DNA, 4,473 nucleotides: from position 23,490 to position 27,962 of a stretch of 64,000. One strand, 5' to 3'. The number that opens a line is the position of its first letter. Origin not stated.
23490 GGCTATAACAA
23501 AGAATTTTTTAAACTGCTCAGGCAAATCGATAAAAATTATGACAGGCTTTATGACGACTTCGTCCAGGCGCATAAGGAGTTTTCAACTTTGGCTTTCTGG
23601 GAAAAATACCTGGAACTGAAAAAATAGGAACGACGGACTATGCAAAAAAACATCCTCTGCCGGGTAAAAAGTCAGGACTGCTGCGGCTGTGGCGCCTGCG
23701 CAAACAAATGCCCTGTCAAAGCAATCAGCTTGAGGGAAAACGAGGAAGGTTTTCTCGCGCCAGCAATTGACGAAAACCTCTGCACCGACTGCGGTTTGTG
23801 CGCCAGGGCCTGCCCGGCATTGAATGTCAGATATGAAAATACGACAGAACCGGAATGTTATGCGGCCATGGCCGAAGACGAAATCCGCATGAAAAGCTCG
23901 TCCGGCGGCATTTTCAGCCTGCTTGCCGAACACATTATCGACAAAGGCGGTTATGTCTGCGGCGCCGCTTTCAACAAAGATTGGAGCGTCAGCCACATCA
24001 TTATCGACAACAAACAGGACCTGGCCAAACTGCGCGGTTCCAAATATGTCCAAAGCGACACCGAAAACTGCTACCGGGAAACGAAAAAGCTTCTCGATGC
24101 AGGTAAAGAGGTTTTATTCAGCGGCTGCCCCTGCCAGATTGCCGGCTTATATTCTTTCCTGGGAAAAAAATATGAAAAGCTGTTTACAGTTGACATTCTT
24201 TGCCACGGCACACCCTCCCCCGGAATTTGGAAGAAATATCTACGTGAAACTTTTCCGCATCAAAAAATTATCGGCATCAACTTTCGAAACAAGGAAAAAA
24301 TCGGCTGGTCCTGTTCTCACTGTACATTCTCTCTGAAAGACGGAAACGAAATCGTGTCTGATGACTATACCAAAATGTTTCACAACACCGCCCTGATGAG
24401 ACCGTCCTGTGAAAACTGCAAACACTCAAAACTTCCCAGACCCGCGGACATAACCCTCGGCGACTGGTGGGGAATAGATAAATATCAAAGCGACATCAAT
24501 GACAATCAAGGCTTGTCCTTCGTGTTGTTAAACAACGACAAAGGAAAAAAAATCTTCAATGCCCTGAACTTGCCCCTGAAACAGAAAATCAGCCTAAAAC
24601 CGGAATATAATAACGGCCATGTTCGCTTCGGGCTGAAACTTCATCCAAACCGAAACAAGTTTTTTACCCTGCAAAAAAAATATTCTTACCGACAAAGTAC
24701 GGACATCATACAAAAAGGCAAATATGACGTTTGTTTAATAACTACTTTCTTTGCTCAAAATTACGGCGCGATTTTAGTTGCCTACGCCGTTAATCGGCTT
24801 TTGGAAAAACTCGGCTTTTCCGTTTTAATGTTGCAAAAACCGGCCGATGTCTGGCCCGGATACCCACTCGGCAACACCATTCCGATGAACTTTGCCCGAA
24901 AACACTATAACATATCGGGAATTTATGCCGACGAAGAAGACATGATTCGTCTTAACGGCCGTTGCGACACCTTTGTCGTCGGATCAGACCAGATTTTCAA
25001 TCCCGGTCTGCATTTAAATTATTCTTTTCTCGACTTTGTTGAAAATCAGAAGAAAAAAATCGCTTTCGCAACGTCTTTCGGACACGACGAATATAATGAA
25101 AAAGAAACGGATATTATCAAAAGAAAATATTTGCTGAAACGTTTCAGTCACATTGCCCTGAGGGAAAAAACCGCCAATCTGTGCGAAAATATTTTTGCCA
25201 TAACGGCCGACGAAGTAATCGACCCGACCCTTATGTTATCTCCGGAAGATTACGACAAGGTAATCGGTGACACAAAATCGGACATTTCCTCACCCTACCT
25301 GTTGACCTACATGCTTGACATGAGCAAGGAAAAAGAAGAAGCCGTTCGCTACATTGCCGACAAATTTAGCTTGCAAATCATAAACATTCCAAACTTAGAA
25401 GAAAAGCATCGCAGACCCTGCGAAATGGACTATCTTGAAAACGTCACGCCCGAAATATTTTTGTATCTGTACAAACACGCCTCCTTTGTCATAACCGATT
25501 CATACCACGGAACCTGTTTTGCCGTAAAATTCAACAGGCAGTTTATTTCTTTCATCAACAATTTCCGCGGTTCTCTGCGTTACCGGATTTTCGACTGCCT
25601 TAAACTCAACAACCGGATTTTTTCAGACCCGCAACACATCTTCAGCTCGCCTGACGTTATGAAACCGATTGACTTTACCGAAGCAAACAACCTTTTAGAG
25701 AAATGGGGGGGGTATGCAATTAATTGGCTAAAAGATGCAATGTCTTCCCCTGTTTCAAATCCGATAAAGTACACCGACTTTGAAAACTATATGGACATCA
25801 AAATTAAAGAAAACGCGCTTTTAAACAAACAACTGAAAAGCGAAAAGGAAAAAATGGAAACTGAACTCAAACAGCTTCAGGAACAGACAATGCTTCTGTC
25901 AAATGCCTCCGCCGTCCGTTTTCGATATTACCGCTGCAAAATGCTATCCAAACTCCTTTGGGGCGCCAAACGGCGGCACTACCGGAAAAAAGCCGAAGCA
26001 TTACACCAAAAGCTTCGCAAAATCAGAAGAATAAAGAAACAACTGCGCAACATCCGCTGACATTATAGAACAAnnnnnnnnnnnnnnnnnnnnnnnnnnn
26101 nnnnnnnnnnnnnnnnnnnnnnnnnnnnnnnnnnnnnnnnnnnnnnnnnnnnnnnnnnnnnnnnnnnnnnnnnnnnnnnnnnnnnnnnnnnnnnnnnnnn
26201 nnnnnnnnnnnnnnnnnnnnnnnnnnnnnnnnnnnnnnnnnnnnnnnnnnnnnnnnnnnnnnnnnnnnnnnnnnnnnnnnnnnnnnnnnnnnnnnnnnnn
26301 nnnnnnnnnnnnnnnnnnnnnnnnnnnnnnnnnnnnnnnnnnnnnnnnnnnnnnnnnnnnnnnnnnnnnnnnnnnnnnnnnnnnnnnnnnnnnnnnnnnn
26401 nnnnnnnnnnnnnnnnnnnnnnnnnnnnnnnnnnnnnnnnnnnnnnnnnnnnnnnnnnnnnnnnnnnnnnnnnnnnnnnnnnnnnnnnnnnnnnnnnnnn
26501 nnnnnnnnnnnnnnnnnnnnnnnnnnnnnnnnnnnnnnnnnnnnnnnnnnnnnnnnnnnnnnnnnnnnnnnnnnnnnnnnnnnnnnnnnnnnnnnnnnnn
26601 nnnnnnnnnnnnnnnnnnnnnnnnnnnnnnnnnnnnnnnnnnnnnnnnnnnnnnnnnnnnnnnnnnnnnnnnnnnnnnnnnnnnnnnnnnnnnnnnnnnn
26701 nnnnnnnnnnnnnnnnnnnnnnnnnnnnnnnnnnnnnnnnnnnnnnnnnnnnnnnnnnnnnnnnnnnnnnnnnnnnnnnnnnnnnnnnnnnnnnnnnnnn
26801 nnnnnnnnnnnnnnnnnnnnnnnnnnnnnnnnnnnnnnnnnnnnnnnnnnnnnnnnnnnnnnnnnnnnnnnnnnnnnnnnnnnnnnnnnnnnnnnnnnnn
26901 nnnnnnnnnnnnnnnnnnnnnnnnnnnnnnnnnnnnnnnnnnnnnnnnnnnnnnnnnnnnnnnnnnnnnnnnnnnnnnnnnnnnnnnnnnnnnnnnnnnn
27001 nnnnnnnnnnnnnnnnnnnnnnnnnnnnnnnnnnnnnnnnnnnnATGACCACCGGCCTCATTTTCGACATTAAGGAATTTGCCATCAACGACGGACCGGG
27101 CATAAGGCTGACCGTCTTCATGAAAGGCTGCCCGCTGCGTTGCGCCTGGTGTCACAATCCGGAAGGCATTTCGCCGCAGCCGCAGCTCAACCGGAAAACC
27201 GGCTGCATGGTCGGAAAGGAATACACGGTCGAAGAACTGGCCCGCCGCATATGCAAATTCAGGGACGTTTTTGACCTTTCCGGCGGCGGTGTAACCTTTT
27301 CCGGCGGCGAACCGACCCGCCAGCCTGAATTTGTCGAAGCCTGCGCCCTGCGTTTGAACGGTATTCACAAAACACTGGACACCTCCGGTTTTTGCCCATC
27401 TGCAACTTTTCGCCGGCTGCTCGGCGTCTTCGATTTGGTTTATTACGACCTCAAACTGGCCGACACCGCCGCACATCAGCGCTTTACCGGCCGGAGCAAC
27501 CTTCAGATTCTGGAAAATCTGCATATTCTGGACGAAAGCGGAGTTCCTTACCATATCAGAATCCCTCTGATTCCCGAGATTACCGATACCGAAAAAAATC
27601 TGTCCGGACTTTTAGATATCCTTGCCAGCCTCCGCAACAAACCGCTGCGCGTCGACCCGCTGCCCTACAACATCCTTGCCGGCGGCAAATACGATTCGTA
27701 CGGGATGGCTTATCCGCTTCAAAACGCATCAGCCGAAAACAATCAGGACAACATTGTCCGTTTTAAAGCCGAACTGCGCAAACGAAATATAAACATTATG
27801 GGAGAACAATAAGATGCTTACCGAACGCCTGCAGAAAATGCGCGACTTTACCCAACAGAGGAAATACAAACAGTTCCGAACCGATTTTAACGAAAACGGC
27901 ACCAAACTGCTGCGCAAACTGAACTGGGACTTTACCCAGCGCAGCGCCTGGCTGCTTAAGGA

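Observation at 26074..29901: Radical SAM enzyme, short activase and a compact Cys-x-Glu glycyl radical enzyme co-transcribed with glycan-assembly genes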

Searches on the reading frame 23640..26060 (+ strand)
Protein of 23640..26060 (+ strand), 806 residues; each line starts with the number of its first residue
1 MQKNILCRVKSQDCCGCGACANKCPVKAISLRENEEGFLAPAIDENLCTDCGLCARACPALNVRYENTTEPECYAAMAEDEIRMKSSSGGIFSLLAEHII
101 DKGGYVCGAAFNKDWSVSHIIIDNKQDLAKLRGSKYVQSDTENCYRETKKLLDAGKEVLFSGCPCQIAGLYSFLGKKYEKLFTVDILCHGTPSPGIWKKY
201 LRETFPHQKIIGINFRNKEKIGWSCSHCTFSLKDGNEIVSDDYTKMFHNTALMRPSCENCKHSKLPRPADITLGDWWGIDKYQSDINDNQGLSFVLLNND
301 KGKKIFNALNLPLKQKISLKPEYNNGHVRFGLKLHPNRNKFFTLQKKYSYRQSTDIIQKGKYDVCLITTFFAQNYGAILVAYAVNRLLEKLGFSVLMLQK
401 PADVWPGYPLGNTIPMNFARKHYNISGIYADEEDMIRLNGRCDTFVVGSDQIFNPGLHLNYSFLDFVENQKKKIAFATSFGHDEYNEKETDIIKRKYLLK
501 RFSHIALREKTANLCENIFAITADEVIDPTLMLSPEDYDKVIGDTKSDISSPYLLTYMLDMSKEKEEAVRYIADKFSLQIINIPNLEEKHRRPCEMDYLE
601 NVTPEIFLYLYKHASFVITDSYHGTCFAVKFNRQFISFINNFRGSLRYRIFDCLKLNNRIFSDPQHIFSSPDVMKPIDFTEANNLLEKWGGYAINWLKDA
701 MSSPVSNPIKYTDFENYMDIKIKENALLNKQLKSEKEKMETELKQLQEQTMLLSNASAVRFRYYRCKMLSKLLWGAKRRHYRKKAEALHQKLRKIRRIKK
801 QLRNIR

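Call 4: search_protein_families(library=pfam, proteins=[window:23640-26060:+], max_evalue=0.01)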
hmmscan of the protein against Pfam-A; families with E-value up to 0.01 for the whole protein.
window:23640-26060:+ (806 aa): 14 families
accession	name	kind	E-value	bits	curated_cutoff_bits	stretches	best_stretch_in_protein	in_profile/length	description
PF04230.19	PS_pyruv_trans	-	5.6e-29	102.4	25.3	1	374-640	1-278/280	Polysaccharide pyruvyl transferase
PF04432.18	FrhB_FdhB_C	-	1.2e-23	84.1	23.3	1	156-309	2-136/150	Coenzyme F420 hydrogenase/dehydrogenase, beta subunit C terminus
PF04422.18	FrhB_FdhB_N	-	3.1e-10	40.5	22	1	74-141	2-73/78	Coenzyme F420 hydrogenase/dehydrogenase, beta subunit N-term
PF00037.32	Fer4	-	3.6e-10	39.7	21.1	2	42-59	2-19/24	4Fe-4S binding domain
PF12838.12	Fer4_7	-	3.2e-09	37.5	27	1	14-60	2-50/52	4Fe-4S dicluster domain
PF12837.12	Fer4_6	-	1.9e-06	28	25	1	41-60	2-21/24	4Fe-4S binding domain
PF13187.11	Fer4_9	-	2.3e-06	28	27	1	13-60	1-49/52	4Fe-4S dicluster domain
PF13183.11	Fer4_8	-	2.6e-05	25.1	27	1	47-78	4-35/68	4Fe-4S dicluster domain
PF12797.12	Fer4_2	-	9.6e-05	22.6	24.5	1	40-60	2-22/22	4Fe-4S binding domain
PF14697.11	Fer4_21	-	0.00025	21.6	35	1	8-60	2-53/59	4Fe-4S dicluster domain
PF12800.12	Fer4_4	-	0.00041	20.9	24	0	46-60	2-16/17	4Fe-4S binding domain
PF13484.11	Fer4_16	-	0.00064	20.9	30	0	48-76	2-32/66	4Fe-4S double cluster binding domain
PF13237.11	Fer4_10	-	0.001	19.4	25.5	1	42-67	3-22/53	4Fe-4S dicluster domain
PF25160.1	LdpA_Fe-S-bd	-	0.0056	16.9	27.6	0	8-32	22-46/49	LdpA Fe-S cluster-binding domain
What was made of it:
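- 23640..26060 (+): Fusion of a 2x[4Fe-4S] ferredoxin, an FrhB-like flavoprotein and a polysaccharide pyruvyl transferase (806 aa); an optional module. Pfam Fer4, FrhB_FdhB_N/C and PS_pyruv_trans at 102 bits (call 4).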

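Call 5: search_protein_families(library=ncbifam, proteins=[window:23640-26060:+], max_evalue=0.01)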
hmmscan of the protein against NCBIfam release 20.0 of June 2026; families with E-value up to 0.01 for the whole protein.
window:23640-26060:+ (806 aa): 47 families (the best 25 are shown)
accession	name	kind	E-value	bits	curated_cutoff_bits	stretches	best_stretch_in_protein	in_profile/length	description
NF040616.1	F420_dehyd_FpoF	exception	4.1e-16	58.9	475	1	9-351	8-335/337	F420H2 dehydrogenase subunit FpoF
NF006808.0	PRK09326.1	equivalog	1.8e-14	53.4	444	1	4-352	4-337/341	F420H2 dehydrogenase subunit F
NF058577.1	FdxA_fam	equivalog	5.1e-10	39.4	65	1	11-60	6-50/52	4Fe-4S ferredoxin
NF043069.1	T4HPD_activ_SAM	equivalog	6.6e-07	29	425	1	9-93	48-129/299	trans-4-hydroxy-L-proline dehydratase activase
NF010367.0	PRK13795.1-2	equivalog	8.3e-07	27.8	456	1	9-61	533-582/584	hypothetical protein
TIGR03294.1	FrhG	equivalog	1e-06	28.7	245.5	1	11-61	173-218/228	coenzyme F420 hydrogenase subunit gamma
NF040864.1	HgcB_ferredoxin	equivalog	1.1e-06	28.4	99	1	8-85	10-81/93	mercury methylation ferredoxin HgcB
NF005505.0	PRK07118.1-4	equivalog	1.3e-06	28.1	378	1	12-66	141-191/265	Fe-S cluster domain-containing protein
NF040770.1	hetero_SS_HdrA2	exception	1.9e-06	26.3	1100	1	5-79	570-639/777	CoB-CoM heterodisulfide reductase HdrA2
NF041836.1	rnfB_Methano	equivalog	2.7e-06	27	445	1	12-67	141-192/265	Rnf electron transport complex subunit RnfB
NF038196.1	ferrodoxin_EFR1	subfamily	5.1e-06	26.7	75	1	10-70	183-236/242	EFR1 family ferrodoxin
TIGR02179.1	PorD_KorD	subfamily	5.7e-06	26.4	60.05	1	6-34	49-77/78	2-oxoacid:acceptor oxidoreductase, delta subunit, pyruvate/2-ketoisovalerate family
NF005503.0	PRK07118.1-2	equivalog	6.9e-06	25.5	252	1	13-60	139-181/292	RnfABCDGE type electron transport complex subunit B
NF007202.0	PRK09623.1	equivalog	1.5e-05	25.3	166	1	10-35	79-104/105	3-methyl-2-oxobutanoate dehydrogenase subunit delta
TIGR04395.1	cutC_activ_rSAM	equivalog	1.5e-05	24.4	360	1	8-91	50-133/309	choline TMA-lyase-activating enzyme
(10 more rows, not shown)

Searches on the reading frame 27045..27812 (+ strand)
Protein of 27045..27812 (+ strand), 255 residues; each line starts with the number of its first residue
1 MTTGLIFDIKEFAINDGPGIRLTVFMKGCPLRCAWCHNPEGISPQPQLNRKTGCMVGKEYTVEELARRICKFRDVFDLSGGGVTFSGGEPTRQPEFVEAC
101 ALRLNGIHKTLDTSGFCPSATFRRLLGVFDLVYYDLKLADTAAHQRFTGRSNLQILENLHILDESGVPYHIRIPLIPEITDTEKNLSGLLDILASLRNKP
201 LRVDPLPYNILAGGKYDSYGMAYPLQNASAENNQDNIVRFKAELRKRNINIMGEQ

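Call 4: search_protein_families(library=pfam, proteins=[window:27045-27812:+], max_evalue=0.01)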
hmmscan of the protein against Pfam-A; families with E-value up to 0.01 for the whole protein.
window:27045-27812:+ (255 aa): 2 families
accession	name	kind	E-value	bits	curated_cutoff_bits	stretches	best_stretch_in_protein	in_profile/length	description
PF04055.27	Radical_SAM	-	2.5e-17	64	29.5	1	24-183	2-158/166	Radical SAM superfamily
PF13353.11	Fer4_12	-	4.7e-11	43.6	22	1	16-96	2-69/137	4Fe-4S single cluster domain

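Call 5: search_protein_families(library=ncbifam, proteins=[window:27045-27812:+], max_evalue=0.01)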
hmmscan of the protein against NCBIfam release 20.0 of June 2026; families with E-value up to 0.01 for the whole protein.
window:27045-27812:+ (255 aa): 18 families
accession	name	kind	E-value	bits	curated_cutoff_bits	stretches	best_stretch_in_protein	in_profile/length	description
TIGR02494.1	PFLE_PFLC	subfamily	1.4e-63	214.9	174.35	2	55-241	99-286/293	glycyl-radical enzyme activating protein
NF043069.1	T4HPD_activ_SAM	equivalog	5.5e-59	200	425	2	55-251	99-295/299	trans-4-hydroxy-L-proline dehydratase activase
TIGR02493.1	PFLA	equivalog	2e-53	181.2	231.75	1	10-238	6-226/235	pyruvate formate-lyase-activating protein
NF048010.1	SfplDhtActHpsHDes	equivalog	2.5e-52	177.5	430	2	54-232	106-288/298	(2S)-3-sulfopropanediol dehydratase activating enzyme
TIGR04395.1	cutC_activ_rSAM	equivalog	2.8e-48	164.8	360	2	55-250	105-303/309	choline TMA-lyase-activating enzyme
NF048008.1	SfplDhtActHpfHKleb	equivalog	9e-47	159.9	500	2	57-250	104-302/308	(2S)-3-sulfopropanediol dehydratase activating enzyme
NF033717.2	HPDL_rSAM_activ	equivalog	2.6e-46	158.3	420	2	56-249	108-301/311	4-hydroxyphenylacetate decarboxylase activase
NF033719.1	ind_deCO2_activ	equivalog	5.6e-45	153.9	425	2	55-233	106-283/302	indoleacetate decarboxylase activase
NF007483.0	PRK10076.1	equivalog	3.8e-42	144.5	326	2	56-239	94-276/292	[formate-C-acetyltransferase]-activating enzyme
TIGR04003.1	rSAM_BssD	equivalog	3.1e-41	141.5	496.45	2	54-249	102-301/314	[benzylsuccinate synthase]-activating enzyme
NF008356.0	PRK11145.1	equivalog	6.6e-38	130.4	375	1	3-251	4-244/246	pyruvate formate lyase 1-activating protein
TIGR04041.1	activase_YjjW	hypoth_equivalog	1.1e-32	113.5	250.2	2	58-199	91-230/276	YjjW family glycine radical enzyme activase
TIGR02495.1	NrdG2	equivalog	7.6e-21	74.3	131.15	1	8-192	4-179/193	anaerobic ribonucleoside-triphosphate reductase activating protein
TIGR02491.1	NrdG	equivalog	3.1e-10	40.2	126.1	1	7-95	3-79/154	anaerobic ribonucleoside-triphosphate reductase activating protein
TIGR04349.1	rSAM_QueE_gams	hypoth_equivalog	0.00073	19.3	300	1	23-119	21-102/210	7-carboxy-7-deazaguanine synthase QueE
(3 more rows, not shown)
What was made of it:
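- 27045..27812 (+): GRE activating enzyme, PflA-like, no ferredoxin domain (255 aa; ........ at 27129-27152). TIGR02494 at 215 bits in two stretches; TIGR02493 PFLA at 181 bits in one stretch (call 5).
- On Glycyl radical enzyme superfamily (PFL-like): 27045-27812, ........, TIGR02494 at 215 bits against a 174 cut-off (call 5).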
